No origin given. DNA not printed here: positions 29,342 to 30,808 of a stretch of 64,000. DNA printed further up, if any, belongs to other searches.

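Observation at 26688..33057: ACAD without a catalytic base + four-domain rhodanese + DszC-like two-component monooxygenase + PaaK-type ligase: candidate undescribed organosulfur acyl-CoA pathway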

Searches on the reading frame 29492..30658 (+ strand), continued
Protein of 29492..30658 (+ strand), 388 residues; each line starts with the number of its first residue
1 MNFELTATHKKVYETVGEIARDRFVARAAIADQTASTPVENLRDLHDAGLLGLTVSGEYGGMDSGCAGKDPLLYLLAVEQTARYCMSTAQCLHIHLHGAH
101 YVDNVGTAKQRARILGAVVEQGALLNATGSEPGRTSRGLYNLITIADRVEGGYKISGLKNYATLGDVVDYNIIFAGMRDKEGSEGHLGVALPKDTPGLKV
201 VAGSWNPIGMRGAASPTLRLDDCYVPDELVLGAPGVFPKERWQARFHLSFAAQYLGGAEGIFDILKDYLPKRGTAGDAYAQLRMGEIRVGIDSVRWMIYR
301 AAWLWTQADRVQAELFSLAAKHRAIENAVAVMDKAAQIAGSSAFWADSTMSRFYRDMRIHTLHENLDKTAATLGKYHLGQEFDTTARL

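Call 54: search_protein_families(library=ncbifam, proteins=[L089:5585-6943:+, L087:3502-4839:+, L089:17917-19158:+, L089:14484-15281:+, L089:4208-5149:-], max_evalue=1e-10)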
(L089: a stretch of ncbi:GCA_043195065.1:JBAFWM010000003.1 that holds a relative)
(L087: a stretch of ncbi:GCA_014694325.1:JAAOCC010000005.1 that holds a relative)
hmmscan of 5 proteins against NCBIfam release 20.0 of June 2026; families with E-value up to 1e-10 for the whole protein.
L089:5585-6943:+ (452 aa): 7 families
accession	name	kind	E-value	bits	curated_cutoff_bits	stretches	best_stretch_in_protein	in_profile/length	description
TIGR03860.1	FMN_nitrolo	subfamily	6.4e-168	558.9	279.7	1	9-431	1-422/422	NtaA/DmoA family FMN-dependent monooxygenase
TIGR04021.1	LLM_DMSO2_sfnG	equivalog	7.4e-19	68.3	382.95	1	79-292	61-250/350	dimethylsulfone monooxygenase SfnG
TIGR03612.1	RutA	equivalog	5.5e-15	55.7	498.3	1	22-296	13-261/355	pyrimidine utilization protein A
TIGR03619.1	F420_Rv2161c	subfamily_domain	2e-14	53.8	166.9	1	42-169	3-131/247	TIGR03619 family F420-dependent LLM class oxidoreductase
TIGR03560.1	F420_Rv1855c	subfamily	1.4e-13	51.2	231.4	1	35-270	11-222/227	TIGR03560 family F420-dependent LLM class oxidoreductase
TIGR03565.1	alk_sulf_monoox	equivalog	2.8e-13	49.7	518.2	1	81-298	55-247/346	FMNH2-dependent alkanesulfonate monooxygenase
NF001939.1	PRK00719.1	subfamily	5.1e-13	48.6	510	1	81-299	55-248/373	alkanesulfonate monooxygenase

L087:3502-4839:+ (445 aa): 7 families
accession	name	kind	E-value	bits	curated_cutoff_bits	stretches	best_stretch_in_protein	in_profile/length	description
TIGR03860.1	FMN_nitrolo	subfamily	6e-174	578.8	279.7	1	10-432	1-422/422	NtaA/DmoA family FMN-dependent monooxygenase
TIGR04021.1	LLM_DMSO2_sfnG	equivalog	1.1e-25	90.7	382.95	1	79-296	59-252/350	dimethylsulfone monooxygenase SfnG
TIGR03619.1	F420_Rv2161c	subfamily_domain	3.5e-19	69.4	166.9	1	42-172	2-132/247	TIGR03619 family F420-dependent LLM class oxidoreductase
TIGR03612.1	RutA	equivalog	2.5e-18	66.7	498.3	1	43-298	33-261/355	pyrimidine utilization protein A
TIGR03565.1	alk_sulf_monoox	equivalog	3.1e-17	62.6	518.2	1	84-316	56-263/346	FMNH2-dependent alkanesulfonate monooxygenase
NF001939.1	PRK00719.1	subfamily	2.4e-16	59.5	510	1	86-307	58-255/373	alkanesulfonate monooxygenase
TIGR03560.1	F420_Rv1855c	subfamily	5.6e-15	55.8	231.4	1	40-272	15-222/227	TIGR03560 family F420-dependent LLM class oxidoreductase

L089:17917-19158:+ (413 aa): 2 families
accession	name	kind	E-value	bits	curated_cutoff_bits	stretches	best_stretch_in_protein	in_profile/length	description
TIGR04022.1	sulfur_SfnB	equivalog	9.5e-68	228.8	430.9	1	33-405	18-383/391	SfnB family sulfur acquisition oxidoreductase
NF043015.1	DibenthMonoxDszC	equivalog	3.7e-36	124.8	850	1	43-408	36-411/415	dibenzothiophene monooxygenase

L089:14484-15281:+ (265 aa): 11 families
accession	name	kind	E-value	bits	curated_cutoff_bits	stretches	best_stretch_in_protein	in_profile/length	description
NF005451.0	PRK07044.1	subfamily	2e-85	285.9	207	1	12-264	8-255/256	aldolase II superfamily protein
NF005068.0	PRK06486.1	equivalog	6e-47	160.1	269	1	17-263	17-260/262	aldolase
NF005186.0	PRK06661.1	equivalog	2.6e-46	158.2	339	1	25-217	5-197/235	hypothetical protein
NF004855.0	PRK06208.1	subfamily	2e-43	148.6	255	1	13-224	30-240/274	class II aldolase/adducin family protein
NF005689.0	PRK07490.1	equivalog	9e-39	133.1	260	1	21-223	9-212/248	hypothetical protein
NF005484.0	PRK07090.1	equivalog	2.7e-26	92.4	261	1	13-228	18-230/260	aldolase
NF005123.0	PRK06557.1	subfamily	1.7e-15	57.3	251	1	48-227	34-211/223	L-ribulose-5-phosphate 4-epimerase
NF005302.0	PRK06833.1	equivalog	3.9e-14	52.6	264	1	63-217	42-193/214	L-fuculose-phosphate aldolase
NF006208.0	PRK08333.1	equivalog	6.7e-13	48.7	267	1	28-206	7-179/189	aldolase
NF053537.1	DhpthDcsPhtC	equivalog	8.7e-12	44.9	200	1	66-241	43-224/232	3,4-dihydroxyphthalate decarboxylase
NF040649.1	FucA_Meth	equivalog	3.2e-11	43.5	250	1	61-206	34-172/179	L-fuculose phosphate aldolase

L089:4208-5149:- (313 aa): 20 families
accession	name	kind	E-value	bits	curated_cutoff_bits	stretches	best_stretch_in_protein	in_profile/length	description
NF041369.1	Dhydh_Halo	equivalog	1.5e-37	129.5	400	1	68-308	55-302/305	D-2-hydroxyacid dehydrogenase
NF005069.0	PRK06487.1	equivalog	4.2e-31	108.2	448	1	135-306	147-316/320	2-hydroxyacid dehydrogenase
NF009714.1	PRK13243.1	equivalog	1.3e-28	100.3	455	1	137-302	148-314/332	glyoxylate reductase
TIGR01327.1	PGDH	equivalog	4.3e-28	98.4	454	1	137-310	136-310/525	phosphoglycerate dehydrogenase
NF005387.0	PRK06932.1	equivalog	8.5e-25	87.4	492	1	119-301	126-310/314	2-hydroxyacid dehydrogenase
NF005750.0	PRK07574.1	equivalog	2.3e-24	86.2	329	1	137-307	190-363/386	NAD-dependent formate dehydrogenase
NF011938.0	PRK15409.1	equivalog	1.3e-20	73.7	492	1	140-296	146-304/324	glyoxylate/hydroxypyruvate reductase GhrB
NF006263.0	PRK08410.1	equivalog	1.1e-19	71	389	1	134-302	140-308/311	D-2-hydroxyacid dehydrogenase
NF008759.0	PRK11790.1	equivalog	7.9e-19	67.6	404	1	91-300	106-316/410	phosphoglycerate dehydrogenase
NF012013.0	PRK15469.1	equivalog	1.4e-18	67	403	1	137-299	134-298/312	glyoxylate/hydroxypyruvate reductase GhrA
NF000492.1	vanH_gen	exception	1.6e-17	63.6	540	1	138-254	140-251/312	D-lactate dehydrogenase VanH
NF005027.0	PRK06436.1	equivalog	1.3e-16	60.6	261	1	71-241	52-222/303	2-hydroxyacid dehydrogenase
NF000371.1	vanH_Agroup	exception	4.2e-15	55.8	700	1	137-255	144-257/322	VanH-A/VanH-Pt family D-lactate dehydrogenase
NF000128.1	vanH-Sc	exception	1.4e-14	54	650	1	137-255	159-272/337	D-lactate dehydrogenase VanH-Sc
NF001309.0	PRK00257.1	equivalog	1.8e-14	53.5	434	1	137-259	114-238/379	4-phosphoerythronate dehydrogenase PdxB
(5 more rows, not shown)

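Call 56: find_related_loci(query=A3, collection=metagenome_contigs, flank=9000)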
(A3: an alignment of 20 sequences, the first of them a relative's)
Query A3 (388 aa) in metagenome_contigs; peptide patterns used: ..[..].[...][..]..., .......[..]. (x = any residue, [..] = any of these).
470 stretches matched a pattern; 60 encode a relative of the query (tblastn E <= 1e-3); 58 distinct loci.
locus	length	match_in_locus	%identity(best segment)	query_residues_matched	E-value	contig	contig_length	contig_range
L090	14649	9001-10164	84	1-388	0e+0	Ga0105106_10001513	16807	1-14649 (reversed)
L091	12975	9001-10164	73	1-388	0e+0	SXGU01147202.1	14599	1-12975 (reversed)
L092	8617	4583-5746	73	1-388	0e+0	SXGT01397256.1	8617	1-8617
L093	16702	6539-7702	77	1-388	0e+0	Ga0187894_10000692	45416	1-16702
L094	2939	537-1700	73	1-388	0e+0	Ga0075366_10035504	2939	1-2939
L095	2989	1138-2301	71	1-388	0e+0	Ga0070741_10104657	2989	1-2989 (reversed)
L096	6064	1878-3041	70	1-388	0e+0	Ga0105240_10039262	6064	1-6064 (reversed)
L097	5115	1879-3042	70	1-388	0e+0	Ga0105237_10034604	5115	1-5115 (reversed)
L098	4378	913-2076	71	1-388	0e+0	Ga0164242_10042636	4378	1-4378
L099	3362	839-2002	70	1-388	0e+0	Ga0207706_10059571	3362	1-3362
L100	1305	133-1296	67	1-388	0e+0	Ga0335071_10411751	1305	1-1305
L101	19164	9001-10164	67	1-388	0e+0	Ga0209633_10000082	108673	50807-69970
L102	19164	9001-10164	66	1-388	0e+0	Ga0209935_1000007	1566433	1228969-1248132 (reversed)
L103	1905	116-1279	66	1-388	0e+0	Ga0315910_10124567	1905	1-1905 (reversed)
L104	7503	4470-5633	66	1-388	0e+0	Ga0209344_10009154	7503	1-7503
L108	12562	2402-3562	64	1-388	2e-172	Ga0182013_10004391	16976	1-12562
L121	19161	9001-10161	58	1-388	1e-147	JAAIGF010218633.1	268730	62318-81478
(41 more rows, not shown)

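Call 70: predict_structure(alignment_id=A3)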
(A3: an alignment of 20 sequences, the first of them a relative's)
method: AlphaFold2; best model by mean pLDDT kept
length: 388 residues; sequences in the alignment: 20
mean_pLDDT: 89.1   pTM: 0.90
mean pLDDT of the five models: 89.1, 88.4, 87.6, 86.5, 85.8
residues with pLDDT >= 90: 265; 70-90: 91; 50-70: 23; < 50: 9
segments of 3 or more residues with pLDDT < 50: 132-139
pLDDT, mean of each block of 10 residues (from residue 1): 85 97 94 93 96 89 74 94 96 93 92 95 88 48 83 93 94 88 82 96 88 93 97 79 79 97 96 94 98 96 89 90 95 96 88 93 80 90 64
secondary structure, 60 per line:
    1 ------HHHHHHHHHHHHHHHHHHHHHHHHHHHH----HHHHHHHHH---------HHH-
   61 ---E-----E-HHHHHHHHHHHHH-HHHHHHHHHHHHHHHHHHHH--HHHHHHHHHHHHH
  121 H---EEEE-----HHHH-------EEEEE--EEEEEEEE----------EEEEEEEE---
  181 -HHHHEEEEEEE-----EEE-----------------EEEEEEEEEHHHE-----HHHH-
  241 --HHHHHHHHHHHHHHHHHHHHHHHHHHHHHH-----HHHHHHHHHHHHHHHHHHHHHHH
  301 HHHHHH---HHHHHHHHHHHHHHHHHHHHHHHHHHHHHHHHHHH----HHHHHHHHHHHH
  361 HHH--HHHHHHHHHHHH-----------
elements in order: H7-34 H39-47 H72-84 H86-105 H108-121 E125-128 H134-137 E145-149 E152-159 E170-177 H182-185 E186-192 E198-200 E218-226 H236-239 H243-272 H278-306 H310-344 H349-363 H366-377

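Call 75: fold_search(model_id=the predicted structure, library=pdb)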
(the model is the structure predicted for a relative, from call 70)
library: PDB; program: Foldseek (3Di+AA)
matches with E <= 10: 463; with E <= 0.001: 357
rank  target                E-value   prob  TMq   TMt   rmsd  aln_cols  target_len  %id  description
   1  4m9a_D                1.0e-20  1.00  0.82  0.87   2.9       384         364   26  Crystal structure of Acyl-coA dehydrogenase from Burkholderia thailandensis E264 (released 2013-11-13)
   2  4m9a_C                1.5e-20  1.00  0.83  0.86   3.1       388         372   26  Crystal structure of Acyl-coA dehydrogenase from Burkholderia thailandensis E264 (released 2013-11-13)
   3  1ukw_A                1.5e-20  1.00  0.86  0.88   2.8       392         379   24  Crystal structure of medium-chain acyl-CoA dehydrogenase from Thermus thermophilus HB8 (released 2004-11-09)
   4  4m9a_A                2.5e-20  1.00  0.82  0.86   3.2       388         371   26  Crystal structure of Acyl-coA dehydrogenase from Burkholderia thailandensis E264 (released 2013-11-13)
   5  4doy_A                4.7e-20  1.00  0.84  0.82   3.4       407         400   22  Crystal structure of Dibenzothiophene desulfurization enzyme C (released 2013-02-13)
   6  4m9a_B                6.5e-20  1.00  0.84  0.86   3.1       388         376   26  Crystal structure of Acyl-coA dehydrogenase from Burkholderia thailandensis E264 (released 2013-11-13)
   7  7p98_A                7.8e-20  1.00  0.88  0.90   2.6       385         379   26  Cyclohex-1-ene-1-carboxyl-CoA dehydrogenase in a substrate-free state (released 2022-07-13)
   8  3x0y_E                7.8e-20  1.00  0.85  0.83   3.3       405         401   22  Crystal structure of FMN-bound DszC from Rhodococcus erythropolis D-1 (released 2015-02-25)
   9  2jif_A                8.2e-20  1.00  0.86  0.88   2.8       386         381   24  Structure of human short-branched chain acyl-CoA dehydrogenase (ACADSB) (released 2007-04-03)
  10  1jqi_A                9.9e-20  1.00  0.87  0.88   2.9       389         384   24  Crystal Structure of Rat Short Chain Acyl-CoA Dehydrogenase Complexed With Acetoacetyl-CoA (released 2002-02-13)
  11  4kto_B                1.1e-19  1.00  0.85  0.88   2.9       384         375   23  Crystal Structure Of a Putative Isovaleryl-CoA dehydrogenase (PSI-NYSGRC-012251) from Sinorhizobium meliloti 1021 (released 2013-06-19)
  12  4kto_A                1.1e-19  1.00  0.85  0.88   2.9       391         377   22  Crystal Structure Of a Putative Isovaleryl-CoA dehydrogenase (PSI-NYSGRC-012251) from Sinorhizobium meliloti 1021 (released 2013-06-19)
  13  4u83_B                1.1e-19  1.00  0.85  0.88   2.6       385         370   25  Structure of Brucella Abortus Butyryl-CoA dehydrogenase (released 2014-12-17)
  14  5xdd_B                1.3e-19  1.00  0.84  0.83   3.0       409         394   21  Crystal structure of tertiary complex of TdsC from Paenibacillus sp. A11-2 with FMN and Indole (released 2017-08-09)
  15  4n5f_A                1.4e-19  1.00  0.83  0.85   3.3       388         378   25  Crystal Structure of a Putative acyl-CoA dehydrogenase with bound FADH2 from Burkholderia cenocepacia J2315 (released 2013-10-30)
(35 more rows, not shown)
